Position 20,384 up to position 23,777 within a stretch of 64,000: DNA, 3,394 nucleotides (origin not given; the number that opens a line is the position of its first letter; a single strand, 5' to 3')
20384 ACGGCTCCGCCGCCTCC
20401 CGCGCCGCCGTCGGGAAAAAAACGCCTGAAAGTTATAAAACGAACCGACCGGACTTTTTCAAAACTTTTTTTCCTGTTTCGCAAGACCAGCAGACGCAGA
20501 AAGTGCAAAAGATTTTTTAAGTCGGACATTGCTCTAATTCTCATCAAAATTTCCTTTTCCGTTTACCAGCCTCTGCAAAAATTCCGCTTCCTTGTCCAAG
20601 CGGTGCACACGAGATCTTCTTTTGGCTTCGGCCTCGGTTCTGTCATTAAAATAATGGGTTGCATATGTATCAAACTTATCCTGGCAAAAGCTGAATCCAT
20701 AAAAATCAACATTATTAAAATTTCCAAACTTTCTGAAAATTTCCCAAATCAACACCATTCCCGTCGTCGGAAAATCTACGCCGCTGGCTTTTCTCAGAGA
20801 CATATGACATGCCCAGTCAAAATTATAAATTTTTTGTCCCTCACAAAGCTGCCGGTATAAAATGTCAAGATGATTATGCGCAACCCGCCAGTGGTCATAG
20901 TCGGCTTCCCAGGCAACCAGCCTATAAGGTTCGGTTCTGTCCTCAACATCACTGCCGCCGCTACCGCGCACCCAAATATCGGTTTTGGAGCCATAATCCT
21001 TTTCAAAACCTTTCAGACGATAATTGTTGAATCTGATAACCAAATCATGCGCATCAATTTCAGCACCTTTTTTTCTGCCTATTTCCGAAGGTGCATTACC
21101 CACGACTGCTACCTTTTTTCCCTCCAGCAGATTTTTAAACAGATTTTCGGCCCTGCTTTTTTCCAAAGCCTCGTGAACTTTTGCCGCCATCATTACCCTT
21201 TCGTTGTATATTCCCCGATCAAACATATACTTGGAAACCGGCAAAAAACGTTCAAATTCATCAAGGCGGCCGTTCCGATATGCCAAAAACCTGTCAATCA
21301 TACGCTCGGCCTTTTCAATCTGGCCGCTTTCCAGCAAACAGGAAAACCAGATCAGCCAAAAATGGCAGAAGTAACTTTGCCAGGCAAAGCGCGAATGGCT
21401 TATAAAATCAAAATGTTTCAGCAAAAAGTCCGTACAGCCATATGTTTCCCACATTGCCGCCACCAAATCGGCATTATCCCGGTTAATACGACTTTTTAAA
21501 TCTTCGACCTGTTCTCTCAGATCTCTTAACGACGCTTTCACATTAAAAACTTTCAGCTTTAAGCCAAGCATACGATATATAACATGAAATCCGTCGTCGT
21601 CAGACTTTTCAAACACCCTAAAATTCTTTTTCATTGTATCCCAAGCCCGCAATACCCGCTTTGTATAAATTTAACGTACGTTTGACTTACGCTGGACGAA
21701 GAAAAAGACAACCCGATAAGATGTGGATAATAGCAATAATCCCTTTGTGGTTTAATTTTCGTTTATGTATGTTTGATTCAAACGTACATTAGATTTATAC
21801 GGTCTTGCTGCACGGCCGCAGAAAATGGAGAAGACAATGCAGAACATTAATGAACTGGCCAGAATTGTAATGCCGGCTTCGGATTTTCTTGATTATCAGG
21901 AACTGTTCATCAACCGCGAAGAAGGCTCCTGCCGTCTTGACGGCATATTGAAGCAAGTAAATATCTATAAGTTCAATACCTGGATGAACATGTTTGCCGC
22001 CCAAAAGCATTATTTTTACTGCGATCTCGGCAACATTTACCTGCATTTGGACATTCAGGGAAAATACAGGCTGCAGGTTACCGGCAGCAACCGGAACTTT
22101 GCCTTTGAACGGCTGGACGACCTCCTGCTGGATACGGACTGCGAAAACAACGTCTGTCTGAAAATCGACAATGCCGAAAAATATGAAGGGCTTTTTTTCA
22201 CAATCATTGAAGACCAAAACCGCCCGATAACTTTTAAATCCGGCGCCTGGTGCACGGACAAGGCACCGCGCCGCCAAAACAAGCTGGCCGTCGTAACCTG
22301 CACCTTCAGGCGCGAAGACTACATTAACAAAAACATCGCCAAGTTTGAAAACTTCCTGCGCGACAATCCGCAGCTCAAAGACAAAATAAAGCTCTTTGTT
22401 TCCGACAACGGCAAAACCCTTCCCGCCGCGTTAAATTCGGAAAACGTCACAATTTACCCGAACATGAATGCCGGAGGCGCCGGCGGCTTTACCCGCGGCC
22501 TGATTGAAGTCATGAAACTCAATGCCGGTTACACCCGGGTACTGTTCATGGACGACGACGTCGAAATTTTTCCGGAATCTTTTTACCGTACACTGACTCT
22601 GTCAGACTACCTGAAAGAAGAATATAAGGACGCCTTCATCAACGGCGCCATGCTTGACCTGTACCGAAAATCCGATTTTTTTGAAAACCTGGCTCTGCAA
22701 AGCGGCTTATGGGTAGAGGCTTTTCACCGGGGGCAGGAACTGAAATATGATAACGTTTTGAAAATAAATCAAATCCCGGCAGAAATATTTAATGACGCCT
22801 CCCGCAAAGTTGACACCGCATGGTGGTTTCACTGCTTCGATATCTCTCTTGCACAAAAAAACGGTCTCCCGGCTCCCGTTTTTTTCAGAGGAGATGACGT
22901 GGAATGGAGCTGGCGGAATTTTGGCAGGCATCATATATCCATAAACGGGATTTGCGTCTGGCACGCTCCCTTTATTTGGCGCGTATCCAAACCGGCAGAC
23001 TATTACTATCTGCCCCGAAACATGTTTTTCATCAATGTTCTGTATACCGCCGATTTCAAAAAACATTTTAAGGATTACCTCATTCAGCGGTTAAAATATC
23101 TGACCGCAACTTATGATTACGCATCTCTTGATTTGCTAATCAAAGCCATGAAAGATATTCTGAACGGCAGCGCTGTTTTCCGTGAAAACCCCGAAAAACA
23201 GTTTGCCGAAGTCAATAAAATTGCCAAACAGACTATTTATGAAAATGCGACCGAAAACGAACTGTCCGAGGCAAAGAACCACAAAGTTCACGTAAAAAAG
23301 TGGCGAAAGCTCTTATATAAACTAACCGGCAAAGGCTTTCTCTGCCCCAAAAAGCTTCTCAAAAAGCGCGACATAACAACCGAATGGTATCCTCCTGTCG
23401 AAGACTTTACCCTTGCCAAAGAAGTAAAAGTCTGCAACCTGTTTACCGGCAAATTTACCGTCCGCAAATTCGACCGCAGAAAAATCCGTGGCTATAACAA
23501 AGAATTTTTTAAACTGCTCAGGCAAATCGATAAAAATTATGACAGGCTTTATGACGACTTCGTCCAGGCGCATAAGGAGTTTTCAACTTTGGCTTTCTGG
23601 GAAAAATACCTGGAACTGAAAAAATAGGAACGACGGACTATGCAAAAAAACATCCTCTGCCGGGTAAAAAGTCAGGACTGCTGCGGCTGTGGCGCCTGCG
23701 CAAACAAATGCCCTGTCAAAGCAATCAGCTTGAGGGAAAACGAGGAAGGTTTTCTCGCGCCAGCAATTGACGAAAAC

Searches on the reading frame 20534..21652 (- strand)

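Call 4: search_protein_families(library=pfam, proteins=[window:20534-21652:-], max_evalue=0.01)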
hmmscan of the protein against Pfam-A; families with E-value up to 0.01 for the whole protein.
window:20534-21652:- (372 aa): 1 family
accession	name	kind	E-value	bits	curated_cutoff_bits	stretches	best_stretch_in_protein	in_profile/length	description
PF00777.23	Glyco_transf_29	-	4.3e-20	72.7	23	2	176-227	52-103/272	Glycosyltransferase family 29 (sialyltransferase)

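Call 5: search_protein_families(library=ncbifam, proteins=[window:20534-21652:-], max_evalue=0.01)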
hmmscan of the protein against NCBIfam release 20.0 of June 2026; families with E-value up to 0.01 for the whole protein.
window:20534-21652:- (372 aa): 0 families

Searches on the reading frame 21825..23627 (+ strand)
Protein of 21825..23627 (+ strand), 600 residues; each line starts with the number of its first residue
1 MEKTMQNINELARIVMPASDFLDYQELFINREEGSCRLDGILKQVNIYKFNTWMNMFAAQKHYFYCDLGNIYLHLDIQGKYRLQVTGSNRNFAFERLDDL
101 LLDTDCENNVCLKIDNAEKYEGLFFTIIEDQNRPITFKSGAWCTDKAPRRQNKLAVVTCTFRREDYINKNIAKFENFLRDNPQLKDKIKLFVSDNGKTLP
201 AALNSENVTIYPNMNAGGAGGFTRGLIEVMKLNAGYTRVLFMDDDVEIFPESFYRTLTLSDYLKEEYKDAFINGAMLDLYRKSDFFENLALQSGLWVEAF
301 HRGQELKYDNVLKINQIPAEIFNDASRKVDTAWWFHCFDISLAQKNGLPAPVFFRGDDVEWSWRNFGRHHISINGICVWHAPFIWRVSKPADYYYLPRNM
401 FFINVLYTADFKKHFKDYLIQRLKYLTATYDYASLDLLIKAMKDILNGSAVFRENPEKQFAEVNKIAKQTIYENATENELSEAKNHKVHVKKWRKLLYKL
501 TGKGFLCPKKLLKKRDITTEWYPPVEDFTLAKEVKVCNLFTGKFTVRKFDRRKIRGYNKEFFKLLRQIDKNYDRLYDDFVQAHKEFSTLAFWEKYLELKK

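Call 4: search_protein_families(library=pfam, proteins=[window:21825-23627:+], max_evalue=0.01)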
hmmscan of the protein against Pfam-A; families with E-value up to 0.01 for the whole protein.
window:21825-23627:+ (600 aa): 2 families
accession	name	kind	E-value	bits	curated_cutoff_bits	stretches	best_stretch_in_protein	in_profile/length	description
PF19320.4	GlfT2_domain3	-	3.5e-05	24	27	0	545-596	144-195/197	Galactofuranosyltransferase-2, domain 3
PF17994.7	Glft2_N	-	0.00021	21.7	26.1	1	35-145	33-140/140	Galactofuranosyltransferase 2 N-terminal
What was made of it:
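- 21825..23627 (+): GlfT2-like polymerising galactofuranosyltransferase (600 aa, DDD at aa 243-245). Sub-threshold Pfam hits to Glft2_N and GlfT2_domain3 (call 4).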

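Call 5: search_protein_families(library=ncbifam, proteins=[window:21825-23627:+], max_evalue=0.01)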
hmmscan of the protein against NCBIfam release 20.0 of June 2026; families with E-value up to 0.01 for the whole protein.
window:21825-23627:+ (600 aa): 1 family
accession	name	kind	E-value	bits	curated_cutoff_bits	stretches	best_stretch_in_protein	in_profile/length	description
NF050113.1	gal_furan_GlfT1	equivalog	0.0074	15.6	330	0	188-251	29-95/290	galactofuranosyltransferase GlfT1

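Call 26: search_solved_structures(query=window:21825-23627:+, max_evalue=1, show_alignments=1)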
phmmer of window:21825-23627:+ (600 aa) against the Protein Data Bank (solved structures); distinct sequences matched with E-value up to 1: 4.
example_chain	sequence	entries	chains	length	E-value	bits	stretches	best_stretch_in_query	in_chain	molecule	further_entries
9dtp_A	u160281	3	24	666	1.4e-19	73.5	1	192-595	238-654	Galactofuranosyltransferase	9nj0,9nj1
9oa3_A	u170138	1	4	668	1.5e-19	73.4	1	192-595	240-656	Galactofuranosyltransferase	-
4fix_A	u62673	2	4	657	3.4e-18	68.9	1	48-468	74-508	UDP-galactofuranosyl transferase GlfT2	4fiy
4d05_A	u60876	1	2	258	0.075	14.9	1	104-179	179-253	ATP-DEPENDENT DNA LIGASE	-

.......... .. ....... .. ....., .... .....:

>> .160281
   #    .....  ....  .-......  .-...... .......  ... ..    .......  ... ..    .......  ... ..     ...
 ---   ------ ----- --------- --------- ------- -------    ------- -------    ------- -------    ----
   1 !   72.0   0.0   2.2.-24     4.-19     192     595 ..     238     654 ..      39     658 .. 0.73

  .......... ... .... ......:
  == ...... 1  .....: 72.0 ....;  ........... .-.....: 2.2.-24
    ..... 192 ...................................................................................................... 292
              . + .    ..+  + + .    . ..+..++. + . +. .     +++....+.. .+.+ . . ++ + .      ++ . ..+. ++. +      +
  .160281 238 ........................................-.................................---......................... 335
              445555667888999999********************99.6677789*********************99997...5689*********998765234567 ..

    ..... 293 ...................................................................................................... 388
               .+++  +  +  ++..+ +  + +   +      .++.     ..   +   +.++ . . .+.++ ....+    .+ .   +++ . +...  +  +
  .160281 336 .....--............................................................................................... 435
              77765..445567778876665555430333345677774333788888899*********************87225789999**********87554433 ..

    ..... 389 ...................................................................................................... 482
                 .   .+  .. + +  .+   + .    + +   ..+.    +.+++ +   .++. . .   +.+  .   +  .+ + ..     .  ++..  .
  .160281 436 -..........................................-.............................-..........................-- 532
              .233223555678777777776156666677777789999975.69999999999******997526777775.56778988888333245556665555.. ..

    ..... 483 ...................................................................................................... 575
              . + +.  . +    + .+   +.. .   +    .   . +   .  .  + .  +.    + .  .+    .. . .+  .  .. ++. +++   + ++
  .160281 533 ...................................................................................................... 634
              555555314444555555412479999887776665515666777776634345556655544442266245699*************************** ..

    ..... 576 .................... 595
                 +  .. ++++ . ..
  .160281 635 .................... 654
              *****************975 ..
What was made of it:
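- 21825..23627 (+): PDB 9dtp/9oa3/4fix galactofuranosyltransferases, E 1e-19 to 3e-18 (call 26).
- On GlfT2-type galactofuranosyltransferase (the upstream GT): PDB 4fix, 9dtp and 9oa3 at E about 1e-18 to 1e-19, covering aa 48-595 (call 26).
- Checked: The 'GT2' is more precisely GlfT2-like: PDB galactofuranosyltransferases at E about 1e-19 (call 26).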

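Call 66: find_homologous_proteins(query=window:21825-23624:+)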
Query window:21825-23624:+ (600 aa): 957 proteins with E <= 0.001 among 8000 candidates; the best 120 are listed.
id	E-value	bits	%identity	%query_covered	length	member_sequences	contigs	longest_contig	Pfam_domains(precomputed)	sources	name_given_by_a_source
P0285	0.0e+0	1387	99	100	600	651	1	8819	-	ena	-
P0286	0.0e+0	1248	89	100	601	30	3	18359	-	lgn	-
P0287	0.0e+0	1077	78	98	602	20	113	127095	-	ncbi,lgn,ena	-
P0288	0.0e+0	1065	76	99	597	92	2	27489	-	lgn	-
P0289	3.5e-265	900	64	99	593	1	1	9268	-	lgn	-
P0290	5.8e-265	899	64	99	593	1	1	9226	PF00535.33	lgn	-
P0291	6.7e-265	899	63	99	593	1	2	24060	-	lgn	-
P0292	2.0e-264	897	63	99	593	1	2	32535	-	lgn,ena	-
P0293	8.3e-264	895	64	99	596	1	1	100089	-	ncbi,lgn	-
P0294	8.9e-264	895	64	99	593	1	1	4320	PF00535.33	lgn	-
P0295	2.9e-263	893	63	98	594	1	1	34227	-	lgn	-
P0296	5.0e-262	889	63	99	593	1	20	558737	PF00535.33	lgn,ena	-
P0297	5.6e-262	889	63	99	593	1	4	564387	PF00535.33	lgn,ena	-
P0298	7.1e-262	889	63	99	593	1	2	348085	PF00535.33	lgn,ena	-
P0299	8.3e-262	888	63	99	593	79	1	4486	PF00535.33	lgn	-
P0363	4.4e-181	622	47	99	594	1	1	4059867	PF19320.5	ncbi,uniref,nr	ncbi:conserved hypothetical protein [Treponema primitia ZAS-2]|uniref:Galactofuranosyltransferase-2 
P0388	1.4e-159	551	45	98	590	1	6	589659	PF17994.8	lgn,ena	-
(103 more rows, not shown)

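Call 67: find_encoding_contigs(protein=P0363, flank=10000, max_places=2)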
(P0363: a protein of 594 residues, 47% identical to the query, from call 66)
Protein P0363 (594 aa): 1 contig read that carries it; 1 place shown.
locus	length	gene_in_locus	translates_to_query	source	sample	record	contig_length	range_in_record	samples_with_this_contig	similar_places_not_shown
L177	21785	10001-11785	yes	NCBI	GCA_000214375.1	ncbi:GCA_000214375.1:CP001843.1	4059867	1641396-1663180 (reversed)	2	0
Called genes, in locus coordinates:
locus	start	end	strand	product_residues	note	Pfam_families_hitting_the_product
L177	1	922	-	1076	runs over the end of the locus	PF00133:tRNA-synt_1, PF09334:tRNA-synt_1g (weak), PF08264:Anticodon_1, PF19302:DUF5915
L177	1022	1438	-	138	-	PF13650:Asp_protease_2, PF13975:gag-asp_proteas (weak)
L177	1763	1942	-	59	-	-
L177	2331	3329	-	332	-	PF01715:IPPT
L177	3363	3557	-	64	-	PF01192:RNA_pol_Rpb6 (weak)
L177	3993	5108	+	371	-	PF00890:FAD_binding_2 (weak), PF13450:NAD_binding_8, PF01593:Amino_oxidase (weak), PF03275:GLF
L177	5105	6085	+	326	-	PF00535:Glycos_transf_2, PF13641:Glyco_tranf_2_3 (faint)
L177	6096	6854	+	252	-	PF00535:Glycos_transf_2, PF10111:Glyco_tranf_2_2, PF13641:Glyco_tranf_2_3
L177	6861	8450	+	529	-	PF17994:Glft2_N, PF13641:Glyco_tranf_2_3 (weak)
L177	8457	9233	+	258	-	PF01061:ABC2_membrane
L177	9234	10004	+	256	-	PF00005:ABC_tran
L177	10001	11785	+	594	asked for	PF19320:GlfT2_domain3 (weak)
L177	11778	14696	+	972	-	PF04230:PS_pyruv_trans, PF02776:TPP_enzyme_N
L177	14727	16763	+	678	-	PF08218:Citrate_ly_lig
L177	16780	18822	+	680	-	PF08218:Citrate_ly_lig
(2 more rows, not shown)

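Call 68: find_encoding_contigs(protein=P0296, flank=10000, max_places=2)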
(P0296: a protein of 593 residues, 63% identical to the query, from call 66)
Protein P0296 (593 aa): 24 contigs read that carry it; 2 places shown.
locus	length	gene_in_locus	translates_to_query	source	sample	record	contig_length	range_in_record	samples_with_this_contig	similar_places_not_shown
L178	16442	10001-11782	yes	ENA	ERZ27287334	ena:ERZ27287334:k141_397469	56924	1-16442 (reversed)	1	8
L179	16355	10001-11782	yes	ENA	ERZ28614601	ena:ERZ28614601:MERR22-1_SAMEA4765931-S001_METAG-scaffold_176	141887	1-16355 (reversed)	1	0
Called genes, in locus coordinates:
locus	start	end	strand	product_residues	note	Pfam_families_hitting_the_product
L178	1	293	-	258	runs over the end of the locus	-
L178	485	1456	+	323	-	PF03462:PCRF, PF00472:RF-1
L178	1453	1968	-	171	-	-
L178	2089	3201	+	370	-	-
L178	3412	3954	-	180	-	PF00589:Phage_integrase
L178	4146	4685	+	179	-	-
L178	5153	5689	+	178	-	PF00589:Phage_integrase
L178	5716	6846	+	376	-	PF13450:NAD_binding_8, PF03275:GLF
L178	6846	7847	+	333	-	PF00106:adh_short (weak), PF01073:3Beta_HSD, PF01370:Epimerase, PF02719:Polysacc_synt_2, PF04321:RmlD_sub_bind, PF05368:NmrA (weak), PF13460:NAD_binding_10, PF16363:GDP_Man_Dehyd, +1 more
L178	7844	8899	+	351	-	PF14393:DUF4422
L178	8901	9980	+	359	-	PF00535:Glycos_transf_2, PF10111:Glyco_tranf_2_2, PF13641:Glyco_tranf_2_3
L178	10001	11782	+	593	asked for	PF00535:Glycos_transf_2 (faint)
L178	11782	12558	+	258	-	PF00132:Hexapep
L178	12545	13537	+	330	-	PF04055:Radical_SAM (weak)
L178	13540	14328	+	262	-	PF13353:Fer4_12, PF04055:Radical_SAM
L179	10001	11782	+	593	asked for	PF00535:Glycos_transf_2 (faint)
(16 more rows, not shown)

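Call 69: find_encoding_contigs(protein=P0388, flank=10000, max_places=2)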
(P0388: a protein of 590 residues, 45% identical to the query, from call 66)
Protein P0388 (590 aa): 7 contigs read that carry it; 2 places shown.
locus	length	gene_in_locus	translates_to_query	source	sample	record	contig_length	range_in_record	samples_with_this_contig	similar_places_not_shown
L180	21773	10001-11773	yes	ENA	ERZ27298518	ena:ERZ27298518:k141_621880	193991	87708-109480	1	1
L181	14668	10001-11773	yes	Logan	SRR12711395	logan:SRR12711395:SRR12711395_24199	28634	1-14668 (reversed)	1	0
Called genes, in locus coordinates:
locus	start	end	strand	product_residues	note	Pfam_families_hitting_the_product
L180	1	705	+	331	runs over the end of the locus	PF01073:3Beta_HSD, PF01370:Epimerase, PF02719:Polysacc_synt_2, PF04321:RmlD_sub_bind, PF05368:NmrA (weak), PF07993:NAD_binding_4 (faint), PF13460:NAD_binding_10, PF16363:GDP_Man_Dehyd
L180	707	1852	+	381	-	PF01041:DegT_DnrJ_EryC1, PF01053:Cys_Met_Meta_PP (weak)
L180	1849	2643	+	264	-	PF00248:Aldo_ket_red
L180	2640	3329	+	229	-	PF02348:CTP_transf_3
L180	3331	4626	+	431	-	PF00202:Aminotran_3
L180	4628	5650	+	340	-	PF03102:NeuB, PF08666:SAF (weak)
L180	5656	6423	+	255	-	PF01261:AP_endonuc_2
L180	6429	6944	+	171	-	PF13420:Acetyltransf_4 (weak), PF13302:Acetyltransf_3, PF00583:Acetyltransf_1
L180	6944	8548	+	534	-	-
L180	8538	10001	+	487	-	PF01943:Polysacc_synt, PF03023:MurJ (faint)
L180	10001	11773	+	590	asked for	PF17994:Glft2_N (faint)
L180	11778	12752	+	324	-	PF00535:Glycos_transf_2, PF10111:Glyco_tranf_2_2, PF13641:Glyco_tranf_2_3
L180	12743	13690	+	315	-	PF00535:Glycos_transf_2, PF10111:Glyco_tranf_2_2, PF13641:Glyco_tranf_2_3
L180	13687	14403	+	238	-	PF01128:IspD, PF12804:NTP_transf_3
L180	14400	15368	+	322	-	PF00106:adh_short (faint), PF04321:RmlD_sub_bind (weak), PF01073:3Beta_HSD, PF01370:Epimerase, PF02719:Polysacc_synt_2 (weak), PF07993:NAD_binding_4, PF13460:NAD_binding_10 (weak), PF16363:GDP_Man_Dehyd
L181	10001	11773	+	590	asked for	PF17994:Glft2_N (faint)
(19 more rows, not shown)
